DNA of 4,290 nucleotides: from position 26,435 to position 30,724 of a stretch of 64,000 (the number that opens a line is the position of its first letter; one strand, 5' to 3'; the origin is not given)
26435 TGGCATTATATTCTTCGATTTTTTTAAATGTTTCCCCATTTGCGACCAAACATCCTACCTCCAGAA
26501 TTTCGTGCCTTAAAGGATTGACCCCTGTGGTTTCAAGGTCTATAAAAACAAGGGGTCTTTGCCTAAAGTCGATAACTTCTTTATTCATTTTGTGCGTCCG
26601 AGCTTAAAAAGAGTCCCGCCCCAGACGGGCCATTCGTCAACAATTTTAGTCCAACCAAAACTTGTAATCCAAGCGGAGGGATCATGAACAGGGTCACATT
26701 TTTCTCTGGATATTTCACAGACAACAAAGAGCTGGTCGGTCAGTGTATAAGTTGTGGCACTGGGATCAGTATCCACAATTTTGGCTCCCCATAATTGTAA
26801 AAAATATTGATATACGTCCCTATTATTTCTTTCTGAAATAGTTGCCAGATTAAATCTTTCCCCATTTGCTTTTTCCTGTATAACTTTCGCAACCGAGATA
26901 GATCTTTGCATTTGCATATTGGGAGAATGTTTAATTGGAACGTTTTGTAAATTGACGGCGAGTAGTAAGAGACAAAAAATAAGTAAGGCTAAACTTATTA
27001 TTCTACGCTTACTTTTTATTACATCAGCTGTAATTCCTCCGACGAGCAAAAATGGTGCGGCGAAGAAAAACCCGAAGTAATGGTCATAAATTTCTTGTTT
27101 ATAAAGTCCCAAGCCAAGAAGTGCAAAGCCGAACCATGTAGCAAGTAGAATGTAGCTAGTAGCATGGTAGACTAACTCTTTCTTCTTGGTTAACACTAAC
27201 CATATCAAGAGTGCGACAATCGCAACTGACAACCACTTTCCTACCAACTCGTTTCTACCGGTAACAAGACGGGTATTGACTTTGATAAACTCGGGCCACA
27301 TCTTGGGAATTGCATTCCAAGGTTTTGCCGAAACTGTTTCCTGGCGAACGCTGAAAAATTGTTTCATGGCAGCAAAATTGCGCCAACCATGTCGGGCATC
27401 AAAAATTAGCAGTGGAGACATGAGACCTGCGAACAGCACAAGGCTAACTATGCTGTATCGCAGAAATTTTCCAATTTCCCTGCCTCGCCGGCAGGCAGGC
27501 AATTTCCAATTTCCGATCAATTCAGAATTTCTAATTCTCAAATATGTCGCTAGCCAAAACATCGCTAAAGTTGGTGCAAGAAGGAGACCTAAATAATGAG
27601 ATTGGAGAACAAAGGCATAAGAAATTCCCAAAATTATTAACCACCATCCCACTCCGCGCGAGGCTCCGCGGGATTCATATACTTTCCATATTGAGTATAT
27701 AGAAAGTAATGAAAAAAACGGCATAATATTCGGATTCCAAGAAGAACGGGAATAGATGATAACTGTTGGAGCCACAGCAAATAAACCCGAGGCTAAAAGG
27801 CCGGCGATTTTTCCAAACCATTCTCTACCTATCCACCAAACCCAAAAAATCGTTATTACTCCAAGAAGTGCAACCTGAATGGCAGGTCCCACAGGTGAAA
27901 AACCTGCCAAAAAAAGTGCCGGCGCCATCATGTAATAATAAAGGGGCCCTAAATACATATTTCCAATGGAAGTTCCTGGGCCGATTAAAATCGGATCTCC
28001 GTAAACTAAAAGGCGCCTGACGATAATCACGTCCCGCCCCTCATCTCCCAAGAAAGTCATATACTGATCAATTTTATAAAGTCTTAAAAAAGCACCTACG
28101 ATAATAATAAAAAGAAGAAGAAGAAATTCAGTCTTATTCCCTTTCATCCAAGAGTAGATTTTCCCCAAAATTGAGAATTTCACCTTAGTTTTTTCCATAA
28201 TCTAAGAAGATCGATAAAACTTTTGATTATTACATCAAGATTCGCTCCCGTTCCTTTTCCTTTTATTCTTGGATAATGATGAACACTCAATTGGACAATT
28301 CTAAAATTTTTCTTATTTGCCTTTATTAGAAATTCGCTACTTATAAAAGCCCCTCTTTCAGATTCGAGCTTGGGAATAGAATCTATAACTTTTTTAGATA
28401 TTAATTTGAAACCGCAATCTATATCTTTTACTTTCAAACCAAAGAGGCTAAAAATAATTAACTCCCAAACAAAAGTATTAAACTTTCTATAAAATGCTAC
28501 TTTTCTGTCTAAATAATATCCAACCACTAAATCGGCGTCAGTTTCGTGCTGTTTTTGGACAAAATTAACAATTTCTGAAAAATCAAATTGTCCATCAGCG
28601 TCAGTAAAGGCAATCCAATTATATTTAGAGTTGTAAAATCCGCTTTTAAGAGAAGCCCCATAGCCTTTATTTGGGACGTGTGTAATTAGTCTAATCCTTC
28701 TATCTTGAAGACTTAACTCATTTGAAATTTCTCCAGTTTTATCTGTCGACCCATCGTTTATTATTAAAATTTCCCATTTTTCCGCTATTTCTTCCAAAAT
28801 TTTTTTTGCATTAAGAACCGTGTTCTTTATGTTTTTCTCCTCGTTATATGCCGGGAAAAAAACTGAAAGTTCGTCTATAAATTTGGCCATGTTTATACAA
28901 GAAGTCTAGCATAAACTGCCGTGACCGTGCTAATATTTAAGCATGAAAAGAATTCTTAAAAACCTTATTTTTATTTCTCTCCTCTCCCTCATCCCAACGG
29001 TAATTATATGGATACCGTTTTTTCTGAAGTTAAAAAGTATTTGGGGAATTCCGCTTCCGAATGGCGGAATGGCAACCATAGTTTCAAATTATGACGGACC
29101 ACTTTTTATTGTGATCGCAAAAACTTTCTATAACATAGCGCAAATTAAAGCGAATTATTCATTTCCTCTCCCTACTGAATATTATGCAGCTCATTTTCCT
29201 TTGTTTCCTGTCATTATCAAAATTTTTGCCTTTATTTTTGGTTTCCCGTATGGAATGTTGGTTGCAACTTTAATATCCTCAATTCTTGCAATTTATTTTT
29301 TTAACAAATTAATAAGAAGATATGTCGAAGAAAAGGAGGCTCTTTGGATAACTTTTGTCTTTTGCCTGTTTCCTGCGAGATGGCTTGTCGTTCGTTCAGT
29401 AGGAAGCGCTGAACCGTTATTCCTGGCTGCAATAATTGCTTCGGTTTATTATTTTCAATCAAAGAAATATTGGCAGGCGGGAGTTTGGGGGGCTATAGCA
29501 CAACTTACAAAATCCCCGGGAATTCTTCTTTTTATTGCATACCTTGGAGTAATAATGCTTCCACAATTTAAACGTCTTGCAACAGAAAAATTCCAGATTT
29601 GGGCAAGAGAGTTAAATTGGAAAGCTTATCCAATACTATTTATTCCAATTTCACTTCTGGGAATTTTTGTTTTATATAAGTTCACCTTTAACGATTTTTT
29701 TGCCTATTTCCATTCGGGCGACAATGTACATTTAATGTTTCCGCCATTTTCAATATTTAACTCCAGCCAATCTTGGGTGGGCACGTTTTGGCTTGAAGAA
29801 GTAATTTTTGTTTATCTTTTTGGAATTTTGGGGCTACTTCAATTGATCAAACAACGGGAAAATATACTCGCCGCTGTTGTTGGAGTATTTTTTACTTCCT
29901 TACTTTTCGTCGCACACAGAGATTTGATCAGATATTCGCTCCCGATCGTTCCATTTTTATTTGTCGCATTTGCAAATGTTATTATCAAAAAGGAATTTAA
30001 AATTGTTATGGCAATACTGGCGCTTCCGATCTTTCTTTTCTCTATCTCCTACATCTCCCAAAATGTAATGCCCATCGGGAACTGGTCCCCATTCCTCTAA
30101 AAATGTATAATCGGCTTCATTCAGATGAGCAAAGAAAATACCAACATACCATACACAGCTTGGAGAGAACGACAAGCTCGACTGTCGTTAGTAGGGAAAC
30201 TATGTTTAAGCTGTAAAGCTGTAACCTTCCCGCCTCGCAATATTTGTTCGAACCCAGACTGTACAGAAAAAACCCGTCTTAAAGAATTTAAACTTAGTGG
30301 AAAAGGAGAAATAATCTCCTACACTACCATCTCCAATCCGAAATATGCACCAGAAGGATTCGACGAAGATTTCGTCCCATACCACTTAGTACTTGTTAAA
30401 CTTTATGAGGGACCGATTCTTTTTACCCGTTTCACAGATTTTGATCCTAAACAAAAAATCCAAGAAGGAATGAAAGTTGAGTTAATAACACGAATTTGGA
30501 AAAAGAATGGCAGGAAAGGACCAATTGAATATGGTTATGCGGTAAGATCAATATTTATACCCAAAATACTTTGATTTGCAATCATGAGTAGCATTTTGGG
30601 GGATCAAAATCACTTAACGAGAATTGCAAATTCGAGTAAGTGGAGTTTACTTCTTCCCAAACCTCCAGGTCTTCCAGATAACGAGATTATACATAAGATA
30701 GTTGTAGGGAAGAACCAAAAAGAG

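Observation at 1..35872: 35-kb glycosylation locus with about 13 GT-C membrane glycosyltransferases, 8 GT2 (3 Dpm1-like lipid-sugar synthases), a Wzx flippase and an rmlABCD operon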

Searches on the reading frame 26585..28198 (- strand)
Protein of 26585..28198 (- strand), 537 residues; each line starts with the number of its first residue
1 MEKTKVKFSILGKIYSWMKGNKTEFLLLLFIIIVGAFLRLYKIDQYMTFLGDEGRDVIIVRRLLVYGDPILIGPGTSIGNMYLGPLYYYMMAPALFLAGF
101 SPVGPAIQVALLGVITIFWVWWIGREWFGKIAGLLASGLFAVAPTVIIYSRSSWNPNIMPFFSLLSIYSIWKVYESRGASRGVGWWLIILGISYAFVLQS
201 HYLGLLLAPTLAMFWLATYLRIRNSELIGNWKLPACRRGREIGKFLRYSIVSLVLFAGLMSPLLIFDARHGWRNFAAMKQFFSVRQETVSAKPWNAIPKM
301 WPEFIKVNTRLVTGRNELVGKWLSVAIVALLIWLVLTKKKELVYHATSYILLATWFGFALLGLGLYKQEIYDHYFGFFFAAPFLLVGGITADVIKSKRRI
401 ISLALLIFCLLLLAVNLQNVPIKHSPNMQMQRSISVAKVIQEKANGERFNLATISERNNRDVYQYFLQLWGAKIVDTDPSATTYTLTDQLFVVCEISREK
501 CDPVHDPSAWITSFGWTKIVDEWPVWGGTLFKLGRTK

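Call 9: search_protein_families(library=pfam, proteins=[window:26585-28198:-], max_evalue=0.01)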
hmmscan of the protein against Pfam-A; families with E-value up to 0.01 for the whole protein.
window:26585-28198:- (537 aa): 3 families
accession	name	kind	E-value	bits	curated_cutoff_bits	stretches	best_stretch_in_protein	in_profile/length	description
PF13231.12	PMT_2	-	4.6e-08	33.9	26.1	1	85-218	4-132/160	Dolichyl-phosphate-mannose-protein mannosyltransferase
PF02366.24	PMT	-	4.4e-07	30.1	22.7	1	109-229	89-212/245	Dolichyl-phosphate-mannose-protein mannosyltransferase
PF14897.12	EpsG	-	0.0005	19.8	30.1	1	324-420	217-315/326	EpsG family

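Call 34: search_protein_families(library=ncbifam, proteins=[window:26585-28198:-], max_evalue=0.001)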
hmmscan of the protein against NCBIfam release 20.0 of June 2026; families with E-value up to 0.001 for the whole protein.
window:26585-28198:- (537 aa): 2 families
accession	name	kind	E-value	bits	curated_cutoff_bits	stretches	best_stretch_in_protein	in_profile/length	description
TIGR03663.1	TIGR03663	subfamily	1.9e-12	46.9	126.25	1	28-420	4-371/435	flippase activity-associated protein Agl23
TIGR04154.1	archaeo_STT3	subfamily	0.00014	20.4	450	1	82-148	68-141/831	oligosaccharyl transferase, archaeosortase A system-associated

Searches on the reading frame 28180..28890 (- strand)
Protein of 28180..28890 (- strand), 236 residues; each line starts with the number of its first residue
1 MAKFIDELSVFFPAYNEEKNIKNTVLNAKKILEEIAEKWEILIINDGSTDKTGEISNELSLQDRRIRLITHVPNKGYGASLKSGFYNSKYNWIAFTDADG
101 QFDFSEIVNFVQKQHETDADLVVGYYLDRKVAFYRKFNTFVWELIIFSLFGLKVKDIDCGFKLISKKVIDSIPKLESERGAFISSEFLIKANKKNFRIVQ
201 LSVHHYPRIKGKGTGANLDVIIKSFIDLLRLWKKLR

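Call 9: search_protein_families(library=pfam, proteins=[window:28180-28890:-], max_evalue=0.01)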
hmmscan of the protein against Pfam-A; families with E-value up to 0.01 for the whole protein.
window:28180-28890:- (236 aa): 2 families
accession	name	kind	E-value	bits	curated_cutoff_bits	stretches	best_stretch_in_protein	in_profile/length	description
PF00535.33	Glycos_transf_2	-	1.2e-27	97.4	23.3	1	9-170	1-165/168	Glycosyl transferase family 2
PF10111.15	Glyco_tranf_2_2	-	1e-07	32.2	27.3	1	9-109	1-104/276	Glycosyltransferase like family 2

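Call 33: search_protein_families(library=ncbifam, proteins=[window:28180-28890:-], max_evalue=0.00001)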
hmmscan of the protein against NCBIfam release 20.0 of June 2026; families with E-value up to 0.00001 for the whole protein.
window:28180-28890:- (236 aa): 17 families
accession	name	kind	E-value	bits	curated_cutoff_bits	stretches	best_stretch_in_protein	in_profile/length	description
NF007986.1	PRK10714.1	equivalog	1.6e-18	66.8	529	1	3-217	3-212/316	undecaprenyl-phosphate 4-deoxy-4-formamido-L-arabinose transferase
TIGR03937.1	PgaC_IcaA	equivalog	2.3e-17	63.1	422.3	1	5-113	44-149/407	poly-beta-1,6-N-acetyl-D-glucosamine synthase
NF047588.1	GlcsyltransPgfSStrep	equivalog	2.3e-15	56.6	500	1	8-176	3-171/308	glycosyltransferase PgfS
NF047683.1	TeichurnBiosyTuaG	equivalog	6.5e-15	55.4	400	1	1-113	1-113/252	teichuronic acid biosynthesis protein TuaG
NF041391.1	DPhHxTase_Halo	equivalog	2e-13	49.8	375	1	14-208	3-186/213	dolichyl-phosphate hexose transferase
NF058614.1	PPMAGASynPpgS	equivalog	1.9e-12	47.1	370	1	10-203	4-194/226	polyprenyl-phospho-N-acetylgalactosaminyl synthase PpgS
TIGR04182.1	glyco_TIGR04182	equivalog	8.4e-12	45.1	325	1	8-214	2-199/293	S-layer glycoprotein N-glycosyltransferase AglJ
NF007482.0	PRK10073.1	equivalog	8.8e-12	44.7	423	1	5-103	5-99/334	glycosyltransferase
TIGR04283.1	glyco_like_mftF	equivalog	3.4e-09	36.6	182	1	8-115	1-97/221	TIGR04283 family arsenosugar biosynthesis glycosyltransferase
NF041875.1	EPS_EpsD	equivalog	4.6e-09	36.1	370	1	8-123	1-112/325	exopolysaccharide biosynthesis glycosyltransferase EpsD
NF045692.1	OglycostaseCruG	equivalog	7.5e-09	35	600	1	5-122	40-160/386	2'-O-glycosyltransferase CruG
NF010496.0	PRK13915.1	equivalog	2.1e-08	33.6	262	1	5-102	30-129/307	glucosyl-3-phosphoglycerate synthase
NF053739.1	GlytfEpsEBac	equivalog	2.1e-07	30.2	450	1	8-100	3-93/265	glycosyltransferase EpsE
NF038302.1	EPS_HpsE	equivalog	4.7e-07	29.1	300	1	7-103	2-100/307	hormogonium polysaccharide biosynthesis glycosyltransferase HpsE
TIGR03965.1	mycofact_glyco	equivalog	7e-07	28.5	280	1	6-99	74-164/467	mycofactocin biosynthesis glycosyltransferase MftF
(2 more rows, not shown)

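Call 69: search_solved_structures(query=window:28180-28890:-, max_evalue=0.001)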
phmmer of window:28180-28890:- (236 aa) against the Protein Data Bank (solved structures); distinct sequences matched with E-value up to 0.001: 15.
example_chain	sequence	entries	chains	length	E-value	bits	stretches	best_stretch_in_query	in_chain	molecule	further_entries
9bhc_C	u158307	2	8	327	2.5e-16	63.1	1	5-212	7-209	Undecaprenyl-phosphate 4-deoxy-4-formamido-L-arabinose transferase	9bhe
8vxh_A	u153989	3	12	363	3.3e-16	62.7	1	5-212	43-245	Undecaprenyl-phosphate 4-deoxy-4-formamido-L-arabinose transferase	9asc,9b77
9hwj_A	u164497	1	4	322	2.8e-13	53.2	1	6-214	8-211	Undecaprenyl-phosphate 4-deoxy-4-formamido-L-arabinose transferase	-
5eke_A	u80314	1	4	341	1.4e-12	50.9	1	7-196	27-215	Uncharacterized glycosyltransferase sll0501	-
5ekp_C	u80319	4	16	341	1.5e-12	50.7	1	7-196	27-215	Uncharacterized glycosyltransferase sll0501 | Glycosyltransferase sll0501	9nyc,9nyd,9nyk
9nye_A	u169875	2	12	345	1.6e-12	50.7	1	7-196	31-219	Glycosyltransferase sll0501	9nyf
2z87_A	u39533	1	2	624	7.9e-10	41.9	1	5-129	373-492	Chondroitin synthase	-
2z86_A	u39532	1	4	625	7.9e-10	41.9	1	5-129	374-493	Chondroitin synthase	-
5hea_A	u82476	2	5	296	4.2e-09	39.5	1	8-101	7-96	Putative glycosyltransferase (GalT1)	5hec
6p61_A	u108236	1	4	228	4.4e-09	39.4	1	7-138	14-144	Glycosyltransferase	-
5mlz_A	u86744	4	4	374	4.2e-08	36.2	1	7-202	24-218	Dolichol monophosphate mannose synthase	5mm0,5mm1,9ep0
3bcv_A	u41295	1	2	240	2.3e-06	30.5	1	4-108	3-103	Putative glycosyltransferase protein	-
3l7m_A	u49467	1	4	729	0.00013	24.8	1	7-119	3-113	Teichoic acid biosynthesis protein F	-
3l7i_A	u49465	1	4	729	0.00013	24.8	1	7-119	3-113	Teichoic acid biosynthesis protein F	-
3l7j_A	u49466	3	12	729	0.00013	24.8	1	7-119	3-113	Teichoic acid biosynthesis protein F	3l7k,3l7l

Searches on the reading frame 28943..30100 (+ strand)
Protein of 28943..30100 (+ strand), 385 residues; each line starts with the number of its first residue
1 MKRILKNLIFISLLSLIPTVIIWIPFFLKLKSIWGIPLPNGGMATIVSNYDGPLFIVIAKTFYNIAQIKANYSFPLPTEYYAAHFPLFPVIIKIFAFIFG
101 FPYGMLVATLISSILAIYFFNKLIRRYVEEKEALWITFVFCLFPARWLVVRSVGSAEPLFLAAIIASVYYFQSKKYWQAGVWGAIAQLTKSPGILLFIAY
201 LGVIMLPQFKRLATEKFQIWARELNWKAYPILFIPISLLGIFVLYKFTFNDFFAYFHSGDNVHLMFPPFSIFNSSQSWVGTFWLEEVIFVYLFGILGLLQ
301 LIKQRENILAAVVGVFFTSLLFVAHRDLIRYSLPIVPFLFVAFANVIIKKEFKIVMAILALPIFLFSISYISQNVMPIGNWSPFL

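Call 9: search_protein_families(library=pfam, proteins=[window:28943-30100:+], max_evalue=0.01)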
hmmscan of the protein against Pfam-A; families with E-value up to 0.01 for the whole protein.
window:28943-30100:+ (385 aa): 0 families

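Call 22: search_solved_structures(query=A2, max_evalue=10)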
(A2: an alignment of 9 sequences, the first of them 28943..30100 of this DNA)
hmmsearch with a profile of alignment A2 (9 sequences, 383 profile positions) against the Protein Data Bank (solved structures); distinct sequences matched with E-value up to 10: 0.

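Call 26: find_homologous_proteins(query=window:28943-30100:+, max_evalue=0.00001)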
Query window:28943-30100:+ (385 aa): 2413 proteins with E <= 0.00001 among 8000 candidates; the best 120 are listed.
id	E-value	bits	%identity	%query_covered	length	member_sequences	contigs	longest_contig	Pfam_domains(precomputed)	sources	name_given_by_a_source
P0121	5.0e-245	831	100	100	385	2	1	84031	-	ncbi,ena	-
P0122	1.0e-175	603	68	100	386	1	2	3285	-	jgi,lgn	-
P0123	1.3e-175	603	69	100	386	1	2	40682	-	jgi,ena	-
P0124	7.6e-175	600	70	100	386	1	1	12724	-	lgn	-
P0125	4.5e-174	598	69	100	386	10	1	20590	-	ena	-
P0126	1.4e-173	596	69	100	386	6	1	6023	-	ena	-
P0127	1.4e-173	596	69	100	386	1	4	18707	-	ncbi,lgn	ncbi:MAG: hypothetical protein WBE27_01340 [Microgenomates group bacterium]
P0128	1.5e-172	593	69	100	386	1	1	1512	-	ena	-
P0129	9.6e-172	590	68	100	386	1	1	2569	-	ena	-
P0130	2.4e-171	589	70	99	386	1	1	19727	-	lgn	-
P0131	4.3e-171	588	69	100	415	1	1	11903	-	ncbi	-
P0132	6.0e-171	587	68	100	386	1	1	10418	-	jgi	-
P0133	8.1e-170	584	68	100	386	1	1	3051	-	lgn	-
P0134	9.6e-170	583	68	100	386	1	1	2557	-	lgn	-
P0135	1.5e-169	583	67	100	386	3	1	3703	-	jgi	jgi:hypothetical protein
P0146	5.1e-163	561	66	100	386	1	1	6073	PF13231.13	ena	-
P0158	2.2e-161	556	66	95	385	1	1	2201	PF13231.13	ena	-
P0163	4.8e-161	555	62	100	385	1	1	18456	PF13231.13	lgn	-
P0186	2.0e-159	549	64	100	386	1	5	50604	PF13231.13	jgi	-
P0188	2.3e-159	549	63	99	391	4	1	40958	PF13231.13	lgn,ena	-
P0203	1.2e-158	547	64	100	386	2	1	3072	PF13231.13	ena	-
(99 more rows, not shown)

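Call 55: predict_structure(alignment_id=A4)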
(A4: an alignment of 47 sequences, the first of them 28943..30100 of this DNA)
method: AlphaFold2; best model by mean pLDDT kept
length: 385 residues; sequences in the alignment: 47
mean_pLDDT: 84.9   pTM: 0.88
mean pLDDT of the five models: 84.9, 79.0, 77.6, 77.6, 77.3
residues with pLDDT >= 90: 147; 70-90: 201; 50-70: 32; < 50: 5
segments of 3 or more residues with pLDDT < 50: 147-150
pLDDT, mean of each block of 10 residues (from residue 1): 73 80 87 87 77 83 84 73 82 91 86 91 95 91 57 78 97 97 95 93 88 85 88 95 87 73 73 72 76 96 96 95 79 92 96 91 83 72 72
secondary structure, 60 per line:
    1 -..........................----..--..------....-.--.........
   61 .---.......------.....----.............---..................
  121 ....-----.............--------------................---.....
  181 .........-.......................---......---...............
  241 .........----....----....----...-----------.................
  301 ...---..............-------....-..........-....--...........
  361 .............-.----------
elements in order: H2-27 H44-47 H52-61 H65-71 H78-82 H87-99 H103-124 H130-142 H157-172 H176-189 H191-213 H217-222 H226-249 H254-257 H262-265 H284-303 H307-320 H328-331 H333-342 H344-347 H350-373

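Call 72: search_protein_families(library=ncbifam, proteins=[window:28943-30100:+], max_evalue=0.001)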
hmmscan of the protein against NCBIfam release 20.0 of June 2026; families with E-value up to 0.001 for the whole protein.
window:28943-30100:+ (385 aa): 1 family
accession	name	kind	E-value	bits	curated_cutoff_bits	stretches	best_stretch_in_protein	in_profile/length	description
NF046093.1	AZOBR_p60025_fam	subfamily_domain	4.5e-10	39.1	150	1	49-202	61-209/232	AZOBR_p60025 family cell surface glycopolymer formation protein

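Call 96: find_encoding_contigs(protein=P0121, flank=10000, max_places=3)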
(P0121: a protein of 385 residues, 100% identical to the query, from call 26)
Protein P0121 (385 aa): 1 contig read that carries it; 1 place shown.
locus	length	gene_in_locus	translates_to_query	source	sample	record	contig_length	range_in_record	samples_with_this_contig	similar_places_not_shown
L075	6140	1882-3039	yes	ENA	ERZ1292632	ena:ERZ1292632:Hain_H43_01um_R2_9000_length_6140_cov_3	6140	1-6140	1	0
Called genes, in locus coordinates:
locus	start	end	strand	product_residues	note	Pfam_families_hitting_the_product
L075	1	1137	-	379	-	?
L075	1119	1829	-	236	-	PF00535:Glycos_transf_2, PF10111:Glyco_tranf_2_2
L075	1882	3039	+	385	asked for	-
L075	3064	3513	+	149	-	PF12172:zf-ChsH2 (faint), PF01796:OB_ChsH2_C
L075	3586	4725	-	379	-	PF00535:Glycos_transf_2, PF04138:GtrA_DPMS_TM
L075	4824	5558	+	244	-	PF01746:tRNA_m1G_MT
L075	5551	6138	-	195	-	?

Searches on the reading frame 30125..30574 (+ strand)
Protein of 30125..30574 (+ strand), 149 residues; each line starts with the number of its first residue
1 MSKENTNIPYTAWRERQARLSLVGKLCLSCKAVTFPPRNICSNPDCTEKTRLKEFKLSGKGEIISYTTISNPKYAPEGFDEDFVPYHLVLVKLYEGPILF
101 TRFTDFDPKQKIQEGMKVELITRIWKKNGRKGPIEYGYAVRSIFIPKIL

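Call 9: search_protein_families(library=pfam, proteins=[window:30125-30574:+], max_evalue=0.01)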
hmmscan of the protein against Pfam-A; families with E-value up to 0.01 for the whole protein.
window:30125-30574:+ (149 aa): 2 families
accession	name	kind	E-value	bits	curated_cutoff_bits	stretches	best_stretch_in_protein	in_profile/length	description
PF01796.24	OB_ChsH2_C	-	1.6e-13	50.8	27.1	1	57-120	4-62/65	ChsH2, C-terminal OB-fold domain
PF12172.15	zf-ChsH2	-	2.4e-05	24.5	23.2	1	20-46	7-31/37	ChsH2, rubredoxin-like zinc ribbon domain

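Call 72: search_protein_families(library=ncbifam, proteins=[window:30125-30574:+], max_evalue=0.001)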
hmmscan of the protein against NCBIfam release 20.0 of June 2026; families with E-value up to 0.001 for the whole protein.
window:30125-30574:+ (149 aa): 0 families
